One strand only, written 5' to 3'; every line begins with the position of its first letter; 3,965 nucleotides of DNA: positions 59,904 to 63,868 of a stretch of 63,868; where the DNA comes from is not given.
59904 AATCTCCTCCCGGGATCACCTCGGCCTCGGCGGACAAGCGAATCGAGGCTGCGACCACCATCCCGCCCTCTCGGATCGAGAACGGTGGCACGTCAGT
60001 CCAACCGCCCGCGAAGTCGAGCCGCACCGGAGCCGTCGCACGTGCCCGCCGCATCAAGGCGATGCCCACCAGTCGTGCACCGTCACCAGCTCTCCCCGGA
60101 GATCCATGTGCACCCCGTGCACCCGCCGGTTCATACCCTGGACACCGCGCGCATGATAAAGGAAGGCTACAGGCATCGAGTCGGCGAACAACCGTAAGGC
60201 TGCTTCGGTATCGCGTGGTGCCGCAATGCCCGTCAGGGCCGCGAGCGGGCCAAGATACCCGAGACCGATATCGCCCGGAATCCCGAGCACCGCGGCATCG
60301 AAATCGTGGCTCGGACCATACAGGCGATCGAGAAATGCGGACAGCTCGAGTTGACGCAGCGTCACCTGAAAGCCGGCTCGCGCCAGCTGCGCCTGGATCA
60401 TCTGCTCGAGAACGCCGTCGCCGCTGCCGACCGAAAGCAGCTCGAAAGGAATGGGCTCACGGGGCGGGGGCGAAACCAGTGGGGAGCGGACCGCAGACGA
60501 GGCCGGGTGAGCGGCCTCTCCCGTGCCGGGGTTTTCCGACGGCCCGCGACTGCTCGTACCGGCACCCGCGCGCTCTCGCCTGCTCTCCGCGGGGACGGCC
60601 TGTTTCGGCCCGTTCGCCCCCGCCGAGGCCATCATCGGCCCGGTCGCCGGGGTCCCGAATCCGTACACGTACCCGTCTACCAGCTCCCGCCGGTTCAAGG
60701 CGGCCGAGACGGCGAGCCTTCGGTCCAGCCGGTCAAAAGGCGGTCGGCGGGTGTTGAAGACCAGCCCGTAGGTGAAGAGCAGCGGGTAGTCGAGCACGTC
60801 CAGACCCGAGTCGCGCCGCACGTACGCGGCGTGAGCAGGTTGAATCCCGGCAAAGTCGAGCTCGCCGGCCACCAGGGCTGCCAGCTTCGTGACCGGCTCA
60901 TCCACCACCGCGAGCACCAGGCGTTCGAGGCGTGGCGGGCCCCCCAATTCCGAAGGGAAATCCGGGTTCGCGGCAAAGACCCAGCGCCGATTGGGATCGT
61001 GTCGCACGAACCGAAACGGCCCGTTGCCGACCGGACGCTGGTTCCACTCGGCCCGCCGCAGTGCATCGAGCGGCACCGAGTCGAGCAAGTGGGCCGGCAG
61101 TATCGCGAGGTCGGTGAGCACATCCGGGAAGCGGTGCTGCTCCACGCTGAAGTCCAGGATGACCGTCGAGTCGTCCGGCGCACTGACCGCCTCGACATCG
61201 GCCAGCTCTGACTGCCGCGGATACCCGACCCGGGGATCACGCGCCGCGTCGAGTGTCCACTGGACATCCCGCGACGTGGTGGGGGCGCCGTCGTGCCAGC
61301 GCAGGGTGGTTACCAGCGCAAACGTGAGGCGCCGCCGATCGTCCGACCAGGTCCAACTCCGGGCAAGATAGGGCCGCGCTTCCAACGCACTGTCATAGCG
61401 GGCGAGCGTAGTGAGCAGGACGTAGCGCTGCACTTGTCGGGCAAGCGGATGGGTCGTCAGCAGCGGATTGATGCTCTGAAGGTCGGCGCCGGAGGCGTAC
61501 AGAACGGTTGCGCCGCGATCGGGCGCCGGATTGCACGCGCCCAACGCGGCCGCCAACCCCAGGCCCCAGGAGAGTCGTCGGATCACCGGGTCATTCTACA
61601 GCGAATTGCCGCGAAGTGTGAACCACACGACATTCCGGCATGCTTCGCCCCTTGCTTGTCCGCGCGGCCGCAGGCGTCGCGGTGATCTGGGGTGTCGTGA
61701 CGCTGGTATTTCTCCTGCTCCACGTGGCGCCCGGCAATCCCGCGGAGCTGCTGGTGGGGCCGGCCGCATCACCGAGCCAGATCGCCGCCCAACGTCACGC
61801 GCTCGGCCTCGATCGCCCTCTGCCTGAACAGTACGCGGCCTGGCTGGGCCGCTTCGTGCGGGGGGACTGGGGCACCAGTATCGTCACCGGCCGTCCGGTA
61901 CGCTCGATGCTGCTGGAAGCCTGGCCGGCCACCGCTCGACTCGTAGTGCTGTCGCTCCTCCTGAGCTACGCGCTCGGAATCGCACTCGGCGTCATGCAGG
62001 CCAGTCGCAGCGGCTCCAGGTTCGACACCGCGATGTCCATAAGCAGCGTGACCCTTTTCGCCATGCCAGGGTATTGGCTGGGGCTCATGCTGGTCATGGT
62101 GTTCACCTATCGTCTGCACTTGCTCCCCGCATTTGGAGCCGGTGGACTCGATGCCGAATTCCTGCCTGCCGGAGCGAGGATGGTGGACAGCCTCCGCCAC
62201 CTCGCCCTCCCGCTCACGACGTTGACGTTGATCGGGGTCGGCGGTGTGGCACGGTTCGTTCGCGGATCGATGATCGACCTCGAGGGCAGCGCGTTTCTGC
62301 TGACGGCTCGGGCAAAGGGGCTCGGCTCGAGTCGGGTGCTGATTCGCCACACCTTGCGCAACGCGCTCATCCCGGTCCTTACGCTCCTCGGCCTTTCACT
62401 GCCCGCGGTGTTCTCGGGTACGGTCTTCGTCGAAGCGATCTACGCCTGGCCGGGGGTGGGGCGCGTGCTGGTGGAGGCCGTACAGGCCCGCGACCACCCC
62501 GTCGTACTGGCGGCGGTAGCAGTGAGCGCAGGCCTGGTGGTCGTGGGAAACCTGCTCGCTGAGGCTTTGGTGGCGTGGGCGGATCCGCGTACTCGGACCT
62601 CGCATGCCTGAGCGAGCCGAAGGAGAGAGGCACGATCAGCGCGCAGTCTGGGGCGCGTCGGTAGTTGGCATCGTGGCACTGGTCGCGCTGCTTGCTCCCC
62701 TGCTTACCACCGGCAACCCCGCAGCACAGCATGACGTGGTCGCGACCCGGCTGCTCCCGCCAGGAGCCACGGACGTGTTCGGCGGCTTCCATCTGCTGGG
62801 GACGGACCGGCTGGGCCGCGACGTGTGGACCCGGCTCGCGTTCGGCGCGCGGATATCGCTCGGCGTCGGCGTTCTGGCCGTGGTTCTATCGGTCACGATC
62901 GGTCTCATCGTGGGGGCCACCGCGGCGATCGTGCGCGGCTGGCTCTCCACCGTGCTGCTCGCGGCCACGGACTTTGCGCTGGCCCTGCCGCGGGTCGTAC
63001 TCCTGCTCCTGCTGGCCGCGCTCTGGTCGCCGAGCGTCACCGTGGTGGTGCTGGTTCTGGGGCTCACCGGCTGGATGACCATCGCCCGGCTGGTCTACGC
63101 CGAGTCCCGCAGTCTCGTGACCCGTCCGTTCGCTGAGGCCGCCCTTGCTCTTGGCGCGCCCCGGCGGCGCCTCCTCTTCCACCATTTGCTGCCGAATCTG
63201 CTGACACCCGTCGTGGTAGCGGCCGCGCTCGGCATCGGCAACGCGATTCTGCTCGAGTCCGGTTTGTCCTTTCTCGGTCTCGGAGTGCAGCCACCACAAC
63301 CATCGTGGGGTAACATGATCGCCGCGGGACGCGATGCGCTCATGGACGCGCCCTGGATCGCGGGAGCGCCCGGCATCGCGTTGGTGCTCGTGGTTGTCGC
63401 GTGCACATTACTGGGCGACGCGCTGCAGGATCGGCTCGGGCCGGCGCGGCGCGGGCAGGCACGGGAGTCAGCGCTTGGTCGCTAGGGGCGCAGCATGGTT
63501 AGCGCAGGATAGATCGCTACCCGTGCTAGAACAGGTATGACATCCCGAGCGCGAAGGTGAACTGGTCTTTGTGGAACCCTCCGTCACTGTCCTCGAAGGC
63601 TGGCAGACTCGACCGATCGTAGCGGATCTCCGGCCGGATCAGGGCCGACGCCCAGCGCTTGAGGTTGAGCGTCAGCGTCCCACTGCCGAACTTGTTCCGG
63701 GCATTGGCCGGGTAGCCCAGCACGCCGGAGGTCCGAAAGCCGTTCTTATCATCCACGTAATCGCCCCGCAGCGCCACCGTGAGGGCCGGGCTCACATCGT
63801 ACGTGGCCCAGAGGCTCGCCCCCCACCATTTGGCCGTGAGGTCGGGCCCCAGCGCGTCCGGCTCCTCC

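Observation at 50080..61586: Ten-gene, 11.5-kb translationally coupled operon of unassigned pathway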

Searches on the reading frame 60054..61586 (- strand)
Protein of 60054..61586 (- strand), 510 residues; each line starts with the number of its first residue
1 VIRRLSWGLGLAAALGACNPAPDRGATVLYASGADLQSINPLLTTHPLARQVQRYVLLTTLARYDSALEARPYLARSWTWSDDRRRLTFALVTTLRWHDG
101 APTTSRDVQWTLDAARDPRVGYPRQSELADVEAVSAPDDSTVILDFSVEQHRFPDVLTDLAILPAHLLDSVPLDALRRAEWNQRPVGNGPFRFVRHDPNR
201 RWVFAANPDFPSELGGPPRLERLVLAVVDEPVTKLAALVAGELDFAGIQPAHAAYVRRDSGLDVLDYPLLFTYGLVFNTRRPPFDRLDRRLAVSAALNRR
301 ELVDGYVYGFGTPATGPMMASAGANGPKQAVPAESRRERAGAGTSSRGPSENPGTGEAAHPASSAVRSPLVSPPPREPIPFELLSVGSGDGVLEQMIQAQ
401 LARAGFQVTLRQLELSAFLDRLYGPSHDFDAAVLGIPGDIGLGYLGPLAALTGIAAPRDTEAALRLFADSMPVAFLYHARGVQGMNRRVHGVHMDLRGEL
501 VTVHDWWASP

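Call 4: search_protein_families(library=pfam, proteins=[window:60054-61586:-], max_evalue=0.01)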
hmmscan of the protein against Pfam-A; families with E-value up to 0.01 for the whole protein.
window:60054-61586:- (510 aa): 1 family
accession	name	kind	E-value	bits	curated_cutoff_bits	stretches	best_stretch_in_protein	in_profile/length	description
PF00496.27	SBP_bac_5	-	2.4e-59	201.8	32.4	1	70-439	2-349/368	Bacterial extracellular solute-binding proteins, family 5 Middle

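Call 5: search_protein_families(library=ncbifam, proteins=[window:60054-61586:-], max_evalue=0.01)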
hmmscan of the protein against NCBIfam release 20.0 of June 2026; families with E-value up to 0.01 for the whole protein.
window:60054-61586:- (510 aa): 10 families
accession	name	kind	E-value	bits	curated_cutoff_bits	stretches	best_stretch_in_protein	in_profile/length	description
NF045467.1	Opp4A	equivalog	7.3e-22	77.3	650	1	22-324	31-354/556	oligopeptide ABC transporter substrate-binding protein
TIGR02294.1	nickel_nikA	equivalog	3.2e-19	68.8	393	1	28-315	8-294/501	nickel ABC transporter substrate-binding protein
NF045468.1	Opp5A_nikA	equivalog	1.1e-17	63.8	600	1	57-321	44-292/488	nickel ABC transporter substrate-binding protein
NF011942.0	PRK15413.1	equivalog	2.3e-17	62.9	594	1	7-322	11-318/512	glutathione ABC transporter substrate-binding protein GsiB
NF043070.1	DppA_dipep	equivalog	8.6e-16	57.6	1005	1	23-315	26-335/535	dipeptide ABC transporter periplasmic-binding protein DppA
NF047575.1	opine_bind_CntA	exception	1.7e-10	40.1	800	1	24-246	35-248/535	staphylopine-dependent metal ABC transporter substrate-binding lipoprotein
NF011689.0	PRK15109.1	equivalog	4.1e-09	35.6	560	1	177-313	204-338/547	ABC transporter substrate-binding protein SapA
NF007287.0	PRK09755.1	equivalog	3.8e-08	32.6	1098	1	39-316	46-334/535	ABC transporter substrate-binding protein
TIGR04028.1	SBP_KPN_01854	hypoth_equivalog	1.5e-06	27.1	468.5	1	67-306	41-289/509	TIGR04028 family ABC transporter substrate-binding protein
NF011684.0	PRK15104.1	equivalog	2.3e-05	23.3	947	1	27-128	40-139/543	oligopeptide ABC transporter substrate-binding protein OppA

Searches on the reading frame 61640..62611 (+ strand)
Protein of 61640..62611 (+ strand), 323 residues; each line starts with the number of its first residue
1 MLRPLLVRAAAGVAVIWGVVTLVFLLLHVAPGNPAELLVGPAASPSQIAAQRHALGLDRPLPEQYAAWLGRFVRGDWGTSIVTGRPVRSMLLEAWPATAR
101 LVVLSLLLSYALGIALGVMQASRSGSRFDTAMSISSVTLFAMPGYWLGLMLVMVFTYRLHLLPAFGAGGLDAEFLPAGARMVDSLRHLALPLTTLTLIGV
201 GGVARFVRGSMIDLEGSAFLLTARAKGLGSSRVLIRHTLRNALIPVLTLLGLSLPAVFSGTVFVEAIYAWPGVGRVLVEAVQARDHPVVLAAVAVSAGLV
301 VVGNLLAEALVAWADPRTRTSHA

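Call 9: search_protein_families(library=pfam, proteins=[window:61640-62611:+], max_evalue=0.01)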
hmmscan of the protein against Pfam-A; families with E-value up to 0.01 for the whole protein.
window:61640-62611:+ (323 aa): 2 families
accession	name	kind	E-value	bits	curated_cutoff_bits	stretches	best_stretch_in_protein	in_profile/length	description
PF00528.27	BPD_transp_1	-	8.1e-34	117.4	26.4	1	113-319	1-183/184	Binding-protein-dependent transport system inner membrane component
PF19300.4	BPD_transp_1_N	-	6.3e-12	46.1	23.8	1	1-75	1-75/114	Binding-prot-dependent transport system membrane comp, N-term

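Call 40: search_protein_families(library=ncbifam, proteins=[window:61640-62611:+], max_evalue=0.00001)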
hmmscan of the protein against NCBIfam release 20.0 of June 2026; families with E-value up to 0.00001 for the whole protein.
window:61640-62611:+ (323 aa): 17 families
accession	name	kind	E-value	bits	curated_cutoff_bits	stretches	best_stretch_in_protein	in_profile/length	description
NF045470.1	Opp2B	equivalog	4.7e-78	262.4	350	1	10-319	3-300/300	nickel ABC transporter permease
NF045469.1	Opp1B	equivalog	2.5e-69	234.2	380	1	5-319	5-307/307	nickel/cobalt ABC transporter permease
NF045472.1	Opp4B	equivalog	2.5e-67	227.4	450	1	2-319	2-319/319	oligopeptide ABC transporter permease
TIGR02789.1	nickel_nikB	equivalog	7.9e-65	219.3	447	1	1-320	1-308/314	nickel ABC transporter permease subunit NikB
NF007677.0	PRK10352.1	equivalog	1.6e-63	214.6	433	1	1-321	1-309/314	nickel ABC transporter permease subunit NikB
NF011661.0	PRK15081.1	equivalog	2.9e-57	194.5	463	1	6-319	6-304/306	glutathione ABC transporter permease GsiC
NF008161.0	PRK10914.1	equivalog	1.4e-55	188.9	590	1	1-320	1-337/339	dipeptide ABC transporter permease DppB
NF045471.1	Opp3B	equivalog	5.4e-50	170.5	480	1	13-321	13-305/308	oligopeptide ABC transporter permease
NF007008.0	PRK09471.1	equivalog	2.1e-49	168.7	388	1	1-319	1-305/306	oligopeptide ABC transporter permease OppB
NF011690.0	PRK15110.1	equivalog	5.2e-38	131.3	432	1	61-316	40-311/321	putrescine export ABC transporter permease SapB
NF011712.0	PRK15133.1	subfamily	1.5e-37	129.4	445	1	44-318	82-359/364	microcin C ABC transporter permease YejB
NF043081.1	MMSYN1_0165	equivalog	2.1e-30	106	350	1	55-319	143-385/388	oligopeptide ABC transporter permease OppB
TIGR02790.1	nickel_nikC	equivalog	1e-06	28.5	358.45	0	203-256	139-192/258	nickel ABC transporter permease subunit NikC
NF045475.1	Opp3C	equivalog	1e-06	28.2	450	1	195-317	197-326/328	oligopeptide ABC transporter permease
NF045476.1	Opp4C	equivalog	1.3e-06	27.9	350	1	187-252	139-204/278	oligopeptide ABC transporter permease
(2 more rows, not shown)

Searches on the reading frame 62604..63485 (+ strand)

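Call 9: search_protein_families(library=pfam, proteins=[window:62604-63485:+], max_evalue=0.01)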
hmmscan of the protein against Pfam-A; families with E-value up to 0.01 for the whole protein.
window:62604-63485:+ (293 aa): 2 families
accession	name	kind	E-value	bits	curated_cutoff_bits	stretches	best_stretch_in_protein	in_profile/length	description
PF00528.27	BPD_transp_1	-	4.5e-27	95.4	26.4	1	100-283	1-183/184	Binding-protein-dependent transport system inner membrane component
PF12911.12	OppC_N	-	0.00023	21.4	23.9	1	9-53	11-53/53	N-terminal TM domain of oligopeptide transport permease C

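Call 40: search_protein_families(library=ncbifam, proteins=[window:62604-63485:+], max_evalue=0.00001)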
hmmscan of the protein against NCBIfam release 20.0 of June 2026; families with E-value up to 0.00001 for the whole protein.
window:62604-63485:+ (293 aa): 14 families
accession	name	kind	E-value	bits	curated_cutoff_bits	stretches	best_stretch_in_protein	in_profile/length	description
NF045476.1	Opp4C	equivalog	1.7e-68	230.9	350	1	11-280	13-277/278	oligopeptide ABC transporter permease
NF045474.1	Opp2C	equivalog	1.1e-64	218.3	300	1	63-278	20-235/236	nickel transporter permease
TIGR02790.1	nickel_nikC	equivalog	1.7e-59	201.5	358.45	1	17-279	4-258/258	nickel ABC transporter permease subunit NikC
NF045473.1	Opp1C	equivalog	1.9e-59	201.3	350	1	9-281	2-266/267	nickel/cobalt ABC transporter permease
NF008160.0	PRK10913.1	equivalog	9.4e-51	173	483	1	11-281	29-297/300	dipeptide ABC transporter permease DppC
NF007376.0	PRK09881.1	equivalog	1.7e-50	171.7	434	1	14-285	33-296/298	D,D-dipeptide ABC transporter permease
NF007738.0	PRK10417.1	equivalog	6.1e-50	170.3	335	1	18-282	15-271/277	nickel ABC transporter permease subunit NikC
NF045475.1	Opp3C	equivalog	8.7e-50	169.7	450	1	63-282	108-327/328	oligopeptide ABC transporter permease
NF011662.0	PRK15082.1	equivalog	1.3e-45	156.1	484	1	11-281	36-299/303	glutathione ABC transporter permease GsiD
NF047573.1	opine_perm_CntC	exception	2.5e-43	148.4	440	1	10-280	7-269/271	staphylopine uptake ABC transporter permease subunit CntC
NF011935.0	PRK15406.1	equivalog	4.5e-42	144.8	433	1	10-282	35-301/302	oligopeptide ABC transporter permease OppC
NF043080.1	MMSYN1_0166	equivalog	4.6e-29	101.3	370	1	23-280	49-303/307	oligopeptide ABC transporter permease OppC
NF011691.0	PRK15111.1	equivalog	8e-29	101.1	379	1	11-275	26-288/296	putrescine export ABC transporter permease SapC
NF011596.0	PRK15021.1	subfamily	2.9e-21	75.9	439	1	64-282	122-339/341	microcin C ABC transporter permease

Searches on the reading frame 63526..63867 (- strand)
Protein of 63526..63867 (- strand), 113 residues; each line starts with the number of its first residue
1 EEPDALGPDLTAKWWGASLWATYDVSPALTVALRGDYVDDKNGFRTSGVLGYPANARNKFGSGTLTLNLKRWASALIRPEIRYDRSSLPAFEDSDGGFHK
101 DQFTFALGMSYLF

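Call 9: search_protein_families(library=pfam, proteins=[window:63526-63867:-], max_evalue=0.01)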
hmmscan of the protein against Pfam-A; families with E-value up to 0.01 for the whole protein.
window:63526-63867:- (113 aa): 1 family
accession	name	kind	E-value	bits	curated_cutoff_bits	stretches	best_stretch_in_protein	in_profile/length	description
PF07642.17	BBP2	-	8.4e-18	65.1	26.2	1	7-113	236-339/339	Putative beta-barrel porin-2, OmpL-like. bbp2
